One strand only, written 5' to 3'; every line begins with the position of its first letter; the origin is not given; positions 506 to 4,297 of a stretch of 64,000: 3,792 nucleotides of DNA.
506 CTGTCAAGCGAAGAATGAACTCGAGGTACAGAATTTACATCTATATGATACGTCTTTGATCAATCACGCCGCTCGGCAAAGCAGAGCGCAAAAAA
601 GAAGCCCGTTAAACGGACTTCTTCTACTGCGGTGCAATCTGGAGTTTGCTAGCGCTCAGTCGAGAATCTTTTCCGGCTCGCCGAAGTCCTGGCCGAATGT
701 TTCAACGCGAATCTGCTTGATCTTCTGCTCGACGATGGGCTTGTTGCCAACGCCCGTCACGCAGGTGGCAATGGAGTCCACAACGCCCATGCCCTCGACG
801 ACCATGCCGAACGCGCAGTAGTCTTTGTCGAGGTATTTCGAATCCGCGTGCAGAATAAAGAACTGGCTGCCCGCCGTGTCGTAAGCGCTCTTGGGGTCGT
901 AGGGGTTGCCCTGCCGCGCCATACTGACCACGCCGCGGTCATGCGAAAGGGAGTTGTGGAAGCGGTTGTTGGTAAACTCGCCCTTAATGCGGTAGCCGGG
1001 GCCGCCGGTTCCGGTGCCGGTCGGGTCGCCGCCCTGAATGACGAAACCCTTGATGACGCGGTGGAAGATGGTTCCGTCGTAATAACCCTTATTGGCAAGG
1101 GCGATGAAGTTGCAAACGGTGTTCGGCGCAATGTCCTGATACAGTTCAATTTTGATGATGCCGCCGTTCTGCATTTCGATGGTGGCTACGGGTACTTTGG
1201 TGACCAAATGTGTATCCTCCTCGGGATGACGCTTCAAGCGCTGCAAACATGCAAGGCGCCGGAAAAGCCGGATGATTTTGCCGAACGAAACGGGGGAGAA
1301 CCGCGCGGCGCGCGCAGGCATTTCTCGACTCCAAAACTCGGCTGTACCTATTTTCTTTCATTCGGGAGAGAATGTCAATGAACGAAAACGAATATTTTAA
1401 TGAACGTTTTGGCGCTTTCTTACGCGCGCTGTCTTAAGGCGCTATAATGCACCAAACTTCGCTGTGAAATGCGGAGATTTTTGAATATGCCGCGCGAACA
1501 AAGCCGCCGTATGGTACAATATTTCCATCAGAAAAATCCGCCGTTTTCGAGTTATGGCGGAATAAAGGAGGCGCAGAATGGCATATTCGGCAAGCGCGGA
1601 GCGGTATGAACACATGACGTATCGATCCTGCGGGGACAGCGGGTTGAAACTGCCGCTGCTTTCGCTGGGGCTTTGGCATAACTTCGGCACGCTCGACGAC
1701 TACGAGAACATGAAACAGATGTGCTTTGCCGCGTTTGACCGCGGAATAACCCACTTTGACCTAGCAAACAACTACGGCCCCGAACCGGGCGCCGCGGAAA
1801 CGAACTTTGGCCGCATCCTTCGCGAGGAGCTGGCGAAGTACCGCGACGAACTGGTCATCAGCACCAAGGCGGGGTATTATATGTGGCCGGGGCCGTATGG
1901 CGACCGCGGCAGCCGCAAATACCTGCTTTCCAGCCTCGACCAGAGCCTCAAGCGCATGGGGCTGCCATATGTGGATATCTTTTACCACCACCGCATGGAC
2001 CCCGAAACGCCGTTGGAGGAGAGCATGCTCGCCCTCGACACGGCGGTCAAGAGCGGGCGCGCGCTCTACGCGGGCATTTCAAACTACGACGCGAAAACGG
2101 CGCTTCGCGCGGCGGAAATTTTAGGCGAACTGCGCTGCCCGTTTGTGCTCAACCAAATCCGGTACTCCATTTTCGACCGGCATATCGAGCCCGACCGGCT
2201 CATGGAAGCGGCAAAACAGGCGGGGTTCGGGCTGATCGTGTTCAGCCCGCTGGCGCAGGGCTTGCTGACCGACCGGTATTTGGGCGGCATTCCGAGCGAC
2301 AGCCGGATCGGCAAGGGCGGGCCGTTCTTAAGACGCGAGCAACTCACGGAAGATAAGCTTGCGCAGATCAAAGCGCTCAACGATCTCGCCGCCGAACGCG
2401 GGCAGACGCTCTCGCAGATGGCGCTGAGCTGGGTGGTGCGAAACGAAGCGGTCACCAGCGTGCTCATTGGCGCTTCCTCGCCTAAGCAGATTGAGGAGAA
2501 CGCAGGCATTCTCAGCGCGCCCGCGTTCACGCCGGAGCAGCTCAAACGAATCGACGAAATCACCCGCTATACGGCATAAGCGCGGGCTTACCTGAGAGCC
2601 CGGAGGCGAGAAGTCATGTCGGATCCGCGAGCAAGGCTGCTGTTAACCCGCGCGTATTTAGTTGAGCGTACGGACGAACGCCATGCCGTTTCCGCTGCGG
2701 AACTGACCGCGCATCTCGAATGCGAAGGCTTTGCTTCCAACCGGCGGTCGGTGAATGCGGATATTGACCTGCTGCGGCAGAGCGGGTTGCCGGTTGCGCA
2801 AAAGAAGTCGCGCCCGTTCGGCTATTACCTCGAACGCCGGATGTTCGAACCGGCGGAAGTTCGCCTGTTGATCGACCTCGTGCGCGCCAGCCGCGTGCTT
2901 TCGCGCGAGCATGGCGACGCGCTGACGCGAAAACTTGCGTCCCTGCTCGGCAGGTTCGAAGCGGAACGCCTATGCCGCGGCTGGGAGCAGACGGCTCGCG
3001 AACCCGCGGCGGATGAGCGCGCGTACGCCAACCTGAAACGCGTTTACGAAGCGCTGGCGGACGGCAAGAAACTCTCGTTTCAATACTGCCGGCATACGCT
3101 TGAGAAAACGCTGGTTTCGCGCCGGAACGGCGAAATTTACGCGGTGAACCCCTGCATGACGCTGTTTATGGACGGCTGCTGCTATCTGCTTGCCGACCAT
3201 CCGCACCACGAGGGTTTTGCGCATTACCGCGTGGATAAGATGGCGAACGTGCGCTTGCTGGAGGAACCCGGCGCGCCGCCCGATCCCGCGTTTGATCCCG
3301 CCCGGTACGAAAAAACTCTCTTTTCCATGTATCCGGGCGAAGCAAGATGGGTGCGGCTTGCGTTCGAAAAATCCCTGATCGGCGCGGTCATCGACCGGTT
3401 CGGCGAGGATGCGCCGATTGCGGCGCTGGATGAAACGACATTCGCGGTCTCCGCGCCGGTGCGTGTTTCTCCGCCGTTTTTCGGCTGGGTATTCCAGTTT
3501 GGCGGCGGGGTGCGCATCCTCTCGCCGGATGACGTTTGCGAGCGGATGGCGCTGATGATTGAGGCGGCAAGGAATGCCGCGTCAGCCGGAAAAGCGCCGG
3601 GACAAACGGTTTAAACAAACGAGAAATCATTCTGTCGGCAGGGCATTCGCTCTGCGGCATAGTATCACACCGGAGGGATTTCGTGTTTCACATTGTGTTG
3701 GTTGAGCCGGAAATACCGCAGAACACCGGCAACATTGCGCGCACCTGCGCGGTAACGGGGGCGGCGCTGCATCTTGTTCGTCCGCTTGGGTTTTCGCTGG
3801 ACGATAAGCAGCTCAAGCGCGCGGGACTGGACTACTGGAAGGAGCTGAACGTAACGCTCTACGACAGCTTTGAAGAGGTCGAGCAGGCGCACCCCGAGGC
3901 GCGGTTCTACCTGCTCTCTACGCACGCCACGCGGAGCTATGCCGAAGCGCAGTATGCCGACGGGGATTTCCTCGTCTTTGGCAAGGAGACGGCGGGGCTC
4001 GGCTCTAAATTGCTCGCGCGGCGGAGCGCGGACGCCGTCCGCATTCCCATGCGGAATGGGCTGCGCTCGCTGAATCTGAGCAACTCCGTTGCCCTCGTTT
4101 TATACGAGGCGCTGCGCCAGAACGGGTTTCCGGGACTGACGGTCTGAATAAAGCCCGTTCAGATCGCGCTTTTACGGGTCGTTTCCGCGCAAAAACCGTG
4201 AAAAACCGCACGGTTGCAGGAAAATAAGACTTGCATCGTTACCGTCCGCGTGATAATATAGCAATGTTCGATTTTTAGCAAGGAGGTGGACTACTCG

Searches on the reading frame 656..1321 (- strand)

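Call 75: search_protein_families(library=pfam, proteins=[window:656-1321:-], max_evalue=0.00001)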
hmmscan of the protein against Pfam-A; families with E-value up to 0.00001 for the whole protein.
window:656-1321:- (221 aa): 1 family
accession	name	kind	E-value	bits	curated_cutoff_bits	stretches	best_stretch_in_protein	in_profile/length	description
PF00160.26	Pro_isomerase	-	1.1e-45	156.2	21.7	1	47-206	3-159/159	Cyclophilin type peptidyl-prolyl cis-trans isomerase/CLD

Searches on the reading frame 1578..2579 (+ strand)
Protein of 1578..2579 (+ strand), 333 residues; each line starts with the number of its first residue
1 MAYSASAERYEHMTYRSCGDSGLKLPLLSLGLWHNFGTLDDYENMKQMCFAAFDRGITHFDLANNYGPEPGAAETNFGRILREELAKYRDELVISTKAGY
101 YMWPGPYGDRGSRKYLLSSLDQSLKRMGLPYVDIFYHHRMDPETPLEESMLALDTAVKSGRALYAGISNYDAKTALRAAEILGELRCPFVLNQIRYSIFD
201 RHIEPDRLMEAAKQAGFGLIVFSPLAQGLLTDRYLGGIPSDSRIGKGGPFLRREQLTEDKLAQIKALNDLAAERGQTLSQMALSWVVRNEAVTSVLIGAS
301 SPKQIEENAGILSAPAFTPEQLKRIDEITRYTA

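Call 75: search_protein_families(library=pfam, proteins=[window:1578-2579:+], max_evalue=0.00001)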
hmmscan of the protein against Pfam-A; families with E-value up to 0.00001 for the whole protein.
window:1578-2579:+ (333 aa): 1 family
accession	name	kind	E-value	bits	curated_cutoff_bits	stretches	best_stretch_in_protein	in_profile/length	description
PF00248.27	Aldo_ket_red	-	7e-68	229.3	24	1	28-328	2-289/291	Aldo/keto reductase family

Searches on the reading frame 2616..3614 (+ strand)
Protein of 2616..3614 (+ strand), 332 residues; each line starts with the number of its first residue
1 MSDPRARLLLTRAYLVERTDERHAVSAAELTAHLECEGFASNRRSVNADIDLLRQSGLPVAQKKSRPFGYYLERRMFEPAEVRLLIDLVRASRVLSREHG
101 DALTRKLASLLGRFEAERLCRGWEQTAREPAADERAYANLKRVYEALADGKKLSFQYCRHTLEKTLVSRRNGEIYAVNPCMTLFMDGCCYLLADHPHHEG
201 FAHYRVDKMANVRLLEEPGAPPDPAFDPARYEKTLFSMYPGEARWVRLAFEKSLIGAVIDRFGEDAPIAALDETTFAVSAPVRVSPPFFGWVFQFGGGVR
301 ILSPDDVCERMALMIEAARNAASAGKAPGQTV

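Call 75: search_protein_families(library=pfam, proteins=[window:2616-3614:+], max_evalue=0.00001)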
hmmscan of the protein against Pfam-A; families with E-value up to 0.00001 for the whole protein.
window:2616-3614:+ (332 aa): 2 families
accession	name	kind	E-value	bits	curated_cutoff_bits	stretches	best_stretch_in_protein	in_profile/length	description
PF13280.12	WYL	-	3e-06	27.6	21.8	1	139-213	2-69/70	WYL domain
PF25583.1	WCX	-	4.3e-06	27.4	23.9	0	244-318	3-75/76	WCX domain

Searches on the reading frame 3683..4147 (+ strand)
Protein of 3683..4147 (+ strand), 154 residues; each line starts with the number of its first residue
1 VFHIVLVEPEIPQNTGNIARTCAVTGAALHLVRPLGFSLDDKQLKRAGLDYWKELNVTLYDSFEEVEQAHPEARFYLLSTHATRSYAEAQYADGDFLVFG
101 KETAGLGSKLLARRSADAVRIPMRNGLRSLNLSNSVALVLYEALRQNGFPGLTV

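Call 75: search_protein_families(library=pfam, proteins=[window:3683-4147:+], max_evalue=0.00001)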
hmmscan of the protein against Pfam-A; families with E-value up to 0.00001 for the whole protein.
window:3683-4147:+ (154 aa): 1 family
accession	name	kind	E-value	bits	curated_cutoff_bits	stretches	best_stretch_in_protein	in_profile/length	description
PF00588.24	SpoU_methylase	-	1.7e-33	116.2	29.7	1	2-141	2-142/142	SpoU rRNA Methylase family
